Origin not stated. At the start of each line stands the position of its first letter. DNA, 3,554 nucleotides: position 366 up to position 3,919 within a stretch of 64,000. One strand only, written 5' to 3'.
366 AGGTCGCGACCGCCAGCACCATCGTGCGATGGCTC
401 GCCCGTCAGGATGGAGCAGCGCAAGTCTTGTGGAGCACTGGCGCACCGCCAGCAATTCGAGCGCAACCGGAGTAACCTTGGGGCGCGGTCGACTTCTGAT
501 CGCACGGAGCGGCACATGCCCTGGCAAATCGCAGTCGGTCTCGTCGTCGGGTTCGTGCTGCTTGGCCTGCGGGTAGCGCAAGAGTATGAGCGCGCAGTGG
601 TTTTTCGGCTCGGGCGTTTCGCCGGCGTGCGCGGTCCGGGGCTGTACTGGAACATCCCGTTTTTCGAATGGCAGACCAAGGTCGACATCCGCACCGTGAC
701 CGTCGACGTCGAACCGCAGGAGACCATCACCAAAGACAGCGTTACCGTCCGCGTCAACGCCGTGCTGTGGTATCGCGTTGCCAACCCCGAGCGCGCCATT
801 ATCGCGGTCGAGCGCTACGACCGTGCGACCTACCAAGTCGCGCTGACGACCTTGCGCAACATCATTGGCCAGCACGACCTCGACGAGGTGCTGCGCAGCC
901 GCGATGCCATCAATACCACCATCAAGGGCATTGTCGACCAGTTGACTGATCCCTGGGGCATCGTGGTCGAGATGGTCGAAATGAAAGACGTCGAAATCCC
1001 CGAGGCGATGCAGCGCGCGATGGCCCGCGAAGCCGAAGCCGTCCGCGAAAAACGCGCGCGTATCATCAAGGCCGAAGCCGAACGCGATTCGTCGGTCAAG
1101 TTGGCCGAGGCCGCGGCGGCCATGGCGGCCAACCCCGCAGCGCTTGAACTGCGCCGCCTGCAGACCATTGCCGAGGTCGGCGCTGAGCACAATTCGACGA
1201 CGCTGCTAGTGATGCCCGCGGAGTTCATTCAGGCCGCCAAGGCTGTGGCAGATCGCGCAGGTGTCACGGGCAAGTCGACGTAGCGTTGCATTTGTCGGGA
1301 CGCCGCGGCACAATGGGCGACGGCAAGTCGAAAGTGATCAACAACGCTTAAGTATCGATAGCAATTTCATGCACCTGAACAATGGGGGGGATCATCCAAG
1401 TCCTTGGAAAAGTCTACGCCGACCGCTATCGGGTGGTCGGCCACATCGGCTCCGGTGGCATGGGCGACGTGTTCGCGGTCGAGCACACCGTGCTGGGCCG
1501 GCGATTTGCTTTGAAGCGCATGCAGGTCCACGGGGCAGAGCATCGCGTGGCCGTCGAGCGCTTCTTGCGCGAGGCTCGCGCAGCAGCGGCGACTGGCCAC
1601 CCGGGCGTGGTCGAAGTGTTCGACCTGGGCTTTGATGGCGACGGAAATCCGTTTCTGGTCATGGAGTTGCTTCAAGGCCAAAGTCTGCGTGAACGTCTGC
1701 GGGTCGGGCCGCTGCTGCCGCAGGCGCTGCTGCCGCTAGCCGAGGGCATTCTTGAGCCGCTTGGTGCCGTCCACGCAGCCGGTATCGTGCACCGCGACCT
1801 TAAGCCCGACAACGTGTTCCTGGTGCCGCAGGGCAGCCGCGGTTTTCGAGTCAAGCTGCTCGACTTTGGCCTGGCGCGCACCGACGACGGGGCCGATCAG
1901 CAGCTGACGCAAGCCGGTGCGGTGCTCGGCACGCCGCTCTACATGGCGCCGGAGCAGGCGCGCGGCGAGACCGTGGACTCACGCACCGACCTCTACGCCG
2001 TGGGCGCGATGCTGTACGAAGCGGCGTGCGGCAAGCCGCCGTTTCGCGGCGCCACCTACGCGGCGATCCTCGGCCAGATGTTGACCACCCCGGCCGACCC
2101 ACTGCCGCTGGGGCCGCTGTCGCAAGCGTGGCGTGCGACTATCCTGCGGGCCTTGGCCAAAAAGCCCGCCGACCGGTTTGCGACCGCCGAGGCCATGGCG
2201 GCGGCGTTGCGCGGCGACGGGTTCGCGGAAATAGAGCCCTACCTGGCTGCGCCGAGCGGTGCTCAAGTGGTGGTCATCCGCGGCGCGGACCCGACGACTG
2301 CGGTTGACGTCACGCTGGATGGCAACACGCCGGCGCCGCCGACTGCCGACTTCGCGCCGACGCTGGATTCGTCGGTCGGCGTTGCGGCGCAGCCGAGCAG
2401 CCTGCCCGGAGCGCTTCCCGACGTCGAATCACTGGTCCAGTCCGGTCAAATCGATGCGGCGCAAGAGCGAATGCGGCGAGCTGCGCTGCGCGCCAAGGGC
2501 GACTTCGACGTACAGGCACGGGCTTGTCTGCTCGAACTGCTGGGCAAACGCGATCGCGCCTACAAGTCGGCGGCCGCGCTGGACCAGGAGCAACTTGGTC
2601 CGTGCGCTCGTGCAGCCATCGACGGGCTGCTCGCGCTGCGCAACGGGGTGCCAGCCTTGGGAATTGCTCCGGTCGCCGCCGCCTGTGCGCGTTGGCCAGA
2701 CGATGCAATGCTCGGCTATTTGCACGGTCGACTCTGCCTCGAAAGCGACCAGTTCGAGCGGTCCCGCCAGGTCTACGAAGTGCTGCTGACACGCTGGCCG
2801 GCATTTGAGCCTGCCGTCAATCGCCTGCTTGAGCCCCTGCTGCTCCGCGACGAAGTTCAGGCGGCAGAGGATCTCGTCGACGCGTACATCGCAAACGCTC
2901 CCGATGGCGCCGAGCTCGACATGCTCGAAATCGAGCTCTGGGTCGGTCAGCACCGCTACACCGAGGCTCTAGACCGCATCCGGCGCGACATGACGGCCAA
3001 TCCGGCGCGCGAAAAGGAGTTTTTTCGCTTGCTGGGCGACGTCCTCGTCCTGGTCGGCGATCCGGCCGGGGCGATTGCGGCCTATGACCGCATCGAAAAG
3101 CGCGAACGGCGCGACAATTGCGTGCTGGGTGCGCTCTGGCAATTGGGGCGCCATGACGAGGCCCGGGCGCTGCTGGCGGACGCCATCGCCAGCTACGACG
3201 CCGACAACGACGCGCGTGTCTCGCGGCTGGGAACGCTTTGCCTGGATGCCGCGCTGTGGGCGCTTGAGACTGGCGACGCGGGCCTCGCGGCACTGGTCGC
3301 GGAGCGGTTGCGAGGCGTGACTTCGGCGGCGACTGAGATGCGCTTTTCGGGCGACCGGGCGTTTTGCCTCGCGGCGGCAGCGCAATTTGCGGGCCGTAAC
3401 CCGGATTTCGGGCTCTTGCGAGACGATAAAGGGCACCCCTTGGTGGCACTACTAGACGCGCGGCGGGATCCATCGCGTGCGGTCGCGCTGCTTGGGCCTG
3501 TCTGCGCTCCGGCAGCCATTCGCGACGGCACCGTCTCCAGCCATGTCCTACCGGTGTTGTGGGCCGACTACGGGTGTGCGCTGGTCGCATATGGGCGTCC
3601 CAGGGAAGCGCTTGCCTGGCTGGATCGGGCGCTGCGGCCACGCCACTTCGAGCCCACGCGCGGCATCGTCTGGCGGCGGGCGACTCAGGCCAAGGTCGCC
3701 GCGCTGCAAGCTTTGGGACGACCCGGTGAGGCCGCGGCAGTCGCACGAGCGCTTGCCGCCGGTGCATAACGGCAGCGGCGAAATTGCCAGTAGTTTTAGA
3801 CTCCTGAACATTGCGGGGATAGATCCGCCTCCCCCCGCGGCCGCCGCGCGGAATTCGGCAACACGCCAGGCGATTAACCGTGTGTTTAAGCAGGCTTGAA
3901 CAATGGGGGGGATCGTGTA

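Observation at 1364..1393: Recurrent 18-30 nt element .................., always 5' of and co-oriented with a gene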

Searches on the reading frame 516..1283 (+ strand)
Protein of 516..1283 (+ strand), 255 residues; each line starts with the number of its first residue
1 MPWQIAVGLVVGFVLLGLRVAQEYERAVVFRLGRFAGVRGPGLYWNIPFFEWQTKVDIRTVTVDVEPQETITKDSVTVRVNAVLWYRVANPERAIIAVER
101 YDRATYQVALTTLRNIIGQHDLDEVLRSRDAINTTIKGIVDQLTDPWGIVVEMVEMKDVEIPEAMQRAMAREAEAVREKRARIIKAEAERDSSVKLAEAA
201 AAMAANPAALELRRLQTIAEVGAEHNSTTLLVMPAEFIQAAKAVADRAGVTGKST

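Call 59: search_protein_families(library=pfam, proteins=[window:516-1283:+], max_evalue=0.0001)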
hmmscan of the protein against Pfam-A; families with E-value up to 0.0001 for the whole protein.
window:516-1283:+ (255 aa): 1 family
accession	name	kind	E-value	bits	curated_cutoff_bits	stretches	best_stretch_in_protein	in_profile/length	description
PF01145.31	Band_7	-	6.3e-40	137.5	23.6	1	20-190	2-176/176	SPFH domain / Band 7 family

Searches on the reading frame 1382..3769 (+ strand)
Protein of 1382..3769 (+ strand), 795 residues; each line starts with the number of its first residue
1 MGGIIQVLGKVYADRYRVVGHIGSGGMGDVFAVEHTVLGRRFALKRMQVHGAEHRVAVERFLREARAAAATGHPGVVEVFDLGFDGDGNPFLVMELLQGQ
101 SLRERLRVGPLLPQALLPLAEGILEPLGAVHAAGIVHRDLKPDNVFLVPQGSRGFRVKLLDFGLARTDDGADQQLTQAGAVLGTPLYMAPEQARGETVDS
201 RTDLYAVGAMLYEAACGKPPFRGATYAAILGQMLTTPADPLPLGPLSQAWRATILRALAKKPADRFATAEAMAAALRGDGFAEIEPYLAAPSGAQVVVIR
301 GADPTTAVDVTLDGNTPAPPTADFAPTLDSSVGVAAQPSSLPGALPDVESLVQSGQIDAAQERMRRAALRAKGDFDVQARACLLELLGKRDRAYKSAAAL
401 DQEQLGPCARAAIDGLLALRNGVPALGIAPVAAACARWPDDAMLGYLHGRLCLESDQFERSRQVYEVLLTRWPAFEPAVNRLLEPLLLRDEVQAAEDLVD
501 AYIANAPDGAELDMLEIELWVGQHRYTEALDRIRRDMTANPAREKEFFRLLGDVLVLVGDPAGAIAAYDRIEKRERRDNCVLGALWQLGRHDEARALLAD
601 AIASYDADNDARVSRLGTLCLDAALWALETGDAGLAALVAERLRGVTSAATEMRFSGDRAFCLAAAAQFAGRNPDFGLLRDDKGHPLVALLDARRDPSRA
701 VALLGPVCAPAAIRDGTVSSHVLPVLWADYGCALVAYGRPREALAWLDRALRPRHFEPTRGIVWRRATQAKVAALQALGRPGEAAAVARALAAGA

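Call 11: find_encoding_contigs(protein=window:1382-3769:+, flank=10000, max_places=6)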
Protein window:1382-3769:+ (795 aa): 4 contigs read that carry it; 1 place shown.
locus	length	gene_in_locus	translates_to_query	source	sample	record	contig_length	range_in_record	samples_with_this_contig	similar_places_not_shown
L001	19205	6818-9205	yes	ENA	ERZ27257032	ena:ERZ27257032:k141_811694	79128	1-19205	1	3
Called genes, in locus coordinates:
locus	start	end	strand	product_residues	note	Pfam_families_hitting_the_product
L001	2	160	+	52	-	?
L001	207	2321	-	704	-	PF07719:TPR_2 (faint), PF12895:ANAPC3 (faint), PF13428:TPR_14 (faint), PF13432:TPR_16 (faint), PF14559:TPR_19 (faint), PF13181:TPR_8 (faint), PF13431:TPR_17 (faint)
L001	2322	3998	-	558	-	-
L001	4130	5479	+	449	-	PF07690:MFS_1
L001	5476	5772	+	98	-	PF01329:Pterin_4a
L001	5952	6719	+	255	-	PF01145:Band_7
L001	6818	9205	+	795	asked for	PF00069:Pkinase, PF07714:PK_Tyr_Ser-Thr, PF13429:TPR_15 (faint)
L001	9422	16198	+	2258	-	PF00526:Dicty_CTDC (weak), PF00400:WD40 (faint)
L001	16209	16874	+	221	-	PF10988:DUF2807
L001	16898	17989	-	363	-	PF02985:HEAT (faint), PF13646:HEAT_2 (faint)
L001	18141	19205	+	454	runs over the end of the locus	PF02403:Seryl_tRNA_N (faint), PF00587:tRNA-synt_2b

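Call 27: find_homologous_proteins(query=window:1382-3769:+, max_evalue=1e-30)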
Query window:1382-3769:+ (795 aa): 6795 proteins with E <= 1e-30 among 8000 candidates; the best 120 are listed.
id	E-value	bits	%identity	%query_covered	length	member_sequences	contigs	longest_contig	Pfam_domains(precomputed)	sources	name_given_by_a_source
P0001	0.0e+0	1750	100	100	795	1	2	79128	PF07714.24,PF00069.32,PF13429.13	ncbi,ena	-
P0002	0.0e+0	1407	83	99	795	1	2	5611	PF07714.24,PF00069.32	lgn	-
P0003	0.0e+0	1080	67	99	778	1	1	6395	PF14559.13,PF07714.24,PF00069.32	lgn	-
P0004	7.4e-186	638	47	98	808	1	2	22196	PF14559.13,PF07714.24,PF00069.32,PF13432.13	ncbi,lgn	-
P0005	1.0e-172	595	41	98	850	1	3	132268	PF14559.13,PF07714.24,PF00069.32,PF13428.13,PF07719.24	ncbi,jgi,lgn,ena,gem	-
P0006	1.8e-161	557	54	34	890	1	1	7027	PF07714.24,PF00069.32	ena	-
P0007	1.9e-161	557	57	34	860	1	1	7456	PF14559.13,PF07714.24,PF00069.32,PF01636.30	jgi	-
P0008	2.1e-161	557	42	99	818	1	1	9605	PF07714.24,PF00069.32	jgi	jgi:tRNA A-37 threonylcarbamoyl transferase component Bud32/tetratricopeptide (TPR) repeat protein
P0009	1.1e-158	548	42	99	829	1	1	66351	PF07714.24,PF00069.32,PF01636.30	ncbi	-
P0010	3.0e-157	543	42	99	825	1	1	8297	PF14559.13,PF07714.24,PF00069.32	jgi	jgi:tetratricopeptide (TPR) repeat protein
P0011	5.0e-156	539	43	98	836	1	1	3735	PF07714.24,PF00069.32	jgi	jgi:serine/threonine protein kinase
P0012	3.5e-148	514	57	31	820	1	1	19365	PF07714.24,PF00069.32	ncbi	-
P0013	3.0e-139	484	55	34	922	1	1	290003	PF07714.24,PF00069.32,PF13428.13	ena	-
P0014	6.7e-139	483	54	34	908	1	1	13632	PF14559.13,PF07714.24,PF00069.32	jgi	jgi:eukaryotic-like serine/threonine-protein kinase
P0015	1.4e-136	475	50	42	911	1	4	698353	PF14559.13,PF07714.24,PF00069.32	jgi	jgi:serine/threonine-protein kinase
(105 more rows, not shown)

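Call 29: find_encoding_contigs(protein=P0002, flank=5000, max_places=3)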
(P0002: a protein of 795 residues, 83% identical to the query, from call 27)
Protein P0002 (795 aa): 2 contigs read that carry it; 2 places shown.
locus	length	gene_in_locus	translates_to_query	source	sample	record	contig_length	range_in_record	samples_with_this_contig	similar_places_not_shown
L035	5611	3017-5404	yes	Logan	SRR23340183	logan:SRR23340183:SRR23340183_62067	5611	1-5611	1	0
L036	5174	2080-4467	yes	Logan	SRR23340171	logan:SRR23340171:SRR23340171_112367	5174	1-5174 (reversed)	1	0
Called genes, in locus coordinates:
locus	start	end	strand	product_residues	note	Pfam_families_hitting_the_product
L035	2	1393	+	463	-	?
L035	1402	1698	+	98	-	PF01329:Pterin_4a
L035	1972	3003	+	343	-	-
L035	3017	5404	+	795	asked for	PF00069:Pkinase, PF07714:PK_Tyr_Ser-Thr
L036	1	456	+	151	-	?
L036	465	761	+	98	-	PF01329:Pterin_4a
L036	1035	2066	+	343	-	-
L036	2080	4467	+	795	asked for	PF00069:Pkinase, PF07714:PK_Tyr_Ser-Thr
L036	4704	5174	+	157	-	?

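Call 30: find_encoding_contigs(protein=P0003, flank=5000, max_places=3)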
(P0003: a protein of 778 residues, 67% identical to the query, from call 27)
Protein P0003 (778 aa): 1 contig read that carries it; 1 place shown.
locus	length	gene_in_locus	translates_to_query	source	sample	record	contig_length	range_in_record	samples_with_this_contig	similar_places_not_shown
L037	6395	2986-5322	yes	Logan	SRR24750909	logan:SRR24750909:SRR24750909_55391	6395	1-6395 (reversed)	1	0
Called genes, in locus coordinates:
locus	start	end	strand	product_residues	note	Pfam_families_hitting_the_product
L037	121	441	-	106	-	-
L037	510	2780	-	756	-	PF01510:Amidase_2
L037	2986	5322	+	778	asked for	PF00069:Pkinase, PF07714:PK_Tyr_Ser-Thr, PF14559:TPR_19 (faint)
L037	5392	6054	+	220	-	PF05685:Uma2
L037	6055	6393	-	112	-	?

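Call 34: find_encoding_contigs(protein=P0004, flank=10000, max_places=2)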
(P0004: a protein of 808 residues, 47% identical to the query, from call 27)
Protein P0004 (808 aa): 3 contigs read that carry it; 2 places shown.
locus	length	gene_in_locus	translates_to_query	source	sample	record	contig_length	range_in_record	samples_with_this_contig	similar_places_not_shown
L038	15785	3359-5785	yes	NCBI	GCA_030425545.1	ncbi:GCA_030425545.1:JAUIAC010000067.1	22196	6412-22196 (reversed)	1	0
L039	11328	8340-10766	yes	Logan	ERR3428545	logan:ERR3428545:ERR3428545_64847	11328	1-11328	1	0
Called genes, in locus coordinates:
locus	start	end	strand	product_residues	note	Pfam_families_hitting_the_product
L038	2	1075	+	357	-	?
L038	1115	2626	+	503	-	PF00709:Adenylsucc_synt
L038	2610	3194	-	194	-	-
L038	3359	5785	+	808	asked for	PF00069:Pkinase, PF07714:PK_Tyr_Ser-Thr, PF13432:TPR_16 (faint), PF14559:TPR_19 (faint)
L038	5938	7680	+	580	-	PF00932:LTD, PF13948:DUF4215 (weak), PF00932:LTD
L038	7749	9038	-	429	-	PF04116:FA_hydroxylase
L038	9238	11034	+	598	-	-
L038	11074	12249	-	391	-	PF03976:PPK2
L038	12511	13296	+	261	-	PF00583:Acetyltransf_1 (weak), PF13673:Acetyltransf_10 (weak), PF13508:Acetyltransf_7 (weak)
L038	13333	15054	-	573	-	-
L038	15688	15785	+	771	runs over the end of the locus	PF01244:Peptidase_M19 (weak)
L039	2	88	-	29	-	?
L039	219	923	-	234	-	PF00174:Oxidored_molyb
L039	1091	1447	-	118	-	PF00462:Glutaredoxin, PF03960:ArsC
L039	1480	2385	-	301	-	-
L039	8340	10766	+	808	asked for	PF00069:Pkinase, PF07714:PK_Tyr_Ser-Thr, PF13432:TPR_16 (faint), PF14559:TPR_19 (faint)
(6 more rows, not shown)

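Call 35: find_encoding_contigs(protein=P0005, flank=10000, max_places=2)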
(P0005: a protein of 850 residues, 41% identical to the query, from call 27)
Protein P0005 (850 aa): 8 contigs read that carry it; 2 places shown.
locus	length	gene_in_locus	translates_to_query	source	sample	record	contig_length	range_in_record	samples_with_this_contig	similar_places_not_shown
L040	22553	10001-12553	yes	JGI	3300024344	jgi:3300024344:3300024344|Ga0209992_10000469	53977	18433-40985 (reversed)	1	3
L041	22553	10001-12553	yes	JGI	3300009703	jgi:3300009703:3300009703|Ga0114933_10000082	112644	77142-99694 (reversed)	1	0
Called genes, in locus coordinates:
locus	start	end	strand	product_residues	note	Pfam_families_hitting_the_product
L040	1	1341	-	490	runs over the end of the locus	-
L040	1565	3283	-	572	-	PF08757:CotH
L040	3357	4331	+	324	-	-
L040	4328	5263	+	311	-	PF02951:GSH-S_N, PF02955:GSH-S_ATP, PF08443:RimK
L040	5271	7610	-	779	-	-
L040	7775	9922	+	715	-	PF01483:P_proprotein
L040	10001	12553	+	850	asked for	PF00069:Pkinase, PF07714:PK_Tyr_Ser-Thr, PF14559:TPR_19 (faint), PF07719:TPR_2 (faint), PF13428:TPR_14 (faint)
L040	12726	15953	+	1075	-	PF00526:Dicty_CTDC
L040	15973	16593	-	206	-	PF02798:GST_N (weak), PF14497:GST_C_3, PF13410:GST_C_2 (faint)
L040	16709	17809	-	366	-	PF13624:SurA_N_3, PF13623:SurA_N_2 (weak), PF13145:Rotamase_2, PF13616:Rotamase_3 (weak), PF00639:Rotamase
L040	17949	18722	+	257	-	-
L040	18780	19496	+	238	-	PF13473:Cupredoxin_1 (faint), PF14686:fn3_3 (faint), PF13620:CarboxypepD_reg (weak)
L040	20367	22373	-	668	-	PF00672:HAMP, PF00211:Guanylate_cyc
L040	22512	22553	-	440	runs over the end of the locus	-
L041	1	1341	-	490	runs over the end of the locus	-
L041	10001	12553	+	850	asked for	PF00069:Pkinase, PF07714:PK_Tyr_Ser-Thr, PF14559:TPR_19 (faint), PF07719:TPR_2 (faint), PF13428:TPR_14 (faint)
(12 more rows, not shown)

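Call 59: search_protein_families(library=pfam, proteins=[L035:1972-3003:+], max_evalue=0.0001)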
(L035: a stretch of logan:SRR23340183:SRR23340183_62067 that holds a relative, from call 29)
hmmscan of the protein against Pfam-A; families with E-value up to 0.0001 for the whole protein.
L035:1972-3003:+ (343 aa): 0 families
